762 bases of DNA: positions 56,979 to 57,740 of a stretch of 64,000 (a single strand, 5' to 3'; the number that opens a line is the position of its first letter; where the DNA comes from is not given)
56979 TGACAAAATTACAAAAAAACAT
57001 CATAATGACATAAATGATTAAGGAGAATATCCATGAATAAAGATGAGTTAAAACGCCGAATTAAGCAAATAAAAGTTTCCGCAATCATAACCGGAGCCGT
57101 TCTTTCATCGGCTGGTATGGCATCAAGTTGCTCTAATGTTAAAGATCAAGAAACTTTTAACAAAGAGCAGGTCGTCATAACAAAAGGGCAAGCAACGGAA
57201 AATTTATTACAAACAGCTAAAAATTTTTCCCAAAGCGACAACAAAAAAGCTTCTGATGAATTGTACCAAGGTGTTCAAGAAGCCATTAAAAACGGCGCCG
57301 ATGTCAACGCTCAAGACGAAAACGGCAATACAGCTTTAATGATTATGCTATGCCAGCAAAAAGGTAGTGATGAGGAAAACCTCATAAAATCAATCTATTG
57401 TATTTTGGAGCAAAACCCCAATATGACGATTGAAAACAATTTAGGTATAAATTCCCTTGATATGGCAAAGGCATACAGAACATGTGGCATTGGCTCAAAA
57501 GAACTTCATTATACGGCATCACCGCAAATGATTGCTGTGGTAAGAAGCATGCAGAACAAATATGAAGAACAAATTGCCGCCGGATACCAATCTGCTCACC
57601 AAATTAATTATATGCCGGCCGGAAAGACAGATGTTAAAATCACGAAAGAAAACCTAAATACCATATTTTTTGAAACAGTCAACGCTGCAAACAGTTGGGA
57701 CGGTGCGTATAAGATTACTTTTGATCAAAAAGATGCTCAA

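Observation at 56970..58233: Ankyrin-repeat probable lipoprotein with consensus promoter and private terminator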

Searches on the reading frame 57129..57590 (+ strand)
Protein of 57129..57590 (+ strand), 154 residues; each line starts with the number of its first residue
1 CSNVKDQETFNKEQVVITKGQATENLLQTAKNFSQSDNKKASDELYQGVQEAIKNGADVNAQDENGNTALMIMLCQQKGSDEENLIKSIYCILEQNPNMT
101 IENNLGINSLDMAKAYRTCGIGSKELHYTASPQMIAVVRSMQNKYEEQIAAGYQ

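Call 82: search_dna_similar(query=window:57129-57590:+, collection=phages, mode=protein, max_evalue=5, max_rows=15)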
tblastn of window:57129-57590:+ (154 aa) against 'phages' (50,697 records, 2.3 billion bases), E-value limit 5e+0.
Records with a match: 7; places in all: 7; records where one place covers at least 80% of the query: 0.
Best place of each record, by identity: 60-80% 3; <60% 4.
By first word of the organism name: Wolbachia 3; Klebsiella 2; Escherichia 1; ssRNA 1.
By host as written in the record: Klebsiella pneumoniae CRKP-P4 (carbapenem-resistant) 1; Escherichia coli X3 1; Klebsiella pneumoniae 1; - 1; wVitA Wolbachia of Nasonia vitripennis 1; Wolbachia endosymbiont wVitA of Nasonia vitripennis 1; Wolbachia endosymbiont wVitB of Nasonia vitripennis 1.
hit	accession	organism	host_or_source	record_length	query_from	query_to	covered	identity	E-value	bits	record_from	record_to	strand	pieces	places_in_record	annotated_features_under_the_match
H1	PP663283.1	Klebsiella phage vB_Kp_XP4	Klebsiella pneumoniae CRKP-P4 ...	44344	77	133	37%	31.7%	4e+0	33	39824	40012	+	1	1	terminase large subunit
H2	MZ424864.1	Escherichia phage vB_EcoP_ZX6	Escherichia coli X3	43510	77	133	37%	31.7%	5e+0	33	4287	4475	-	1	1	terminase large subunit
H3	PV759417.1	Klebsiella phage vB_Aba_QH1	Klebsiella pneumoniae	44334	77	133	37%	31.7%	5e+0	33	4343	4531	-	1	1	terminase large subunit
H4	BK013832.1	ssRNA phage Zoerhiza.4_6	soil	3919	98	146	32%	34.7%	5e+0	33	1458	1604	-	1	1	Zoerhiza.4_6_2: coat protein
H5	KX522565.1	Wolbachia phage WO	wVitA Wolbachia of Nasonia vitripennis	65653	49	70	14%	63.6%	5e+0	33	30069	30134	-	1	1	ankyrin repeat family protein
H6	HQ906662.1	Wolbachia endosymbiont wVitA of Nasonia vitripennis phage ...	Wolbachia endosymbiont wVitA of Nasonia ...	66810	49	70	14%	63.6%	5e+0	33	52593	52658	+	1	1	ankyrin repeat protein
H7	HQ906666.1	Wolbachia endosymbiont wVitB of Nasonia vitripennis phage ...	Wolbachia endosymbiont wVitB of Nasonia ...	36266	49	70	14%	63.6%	5e+0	33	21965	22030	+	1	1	ankyrin repeat protein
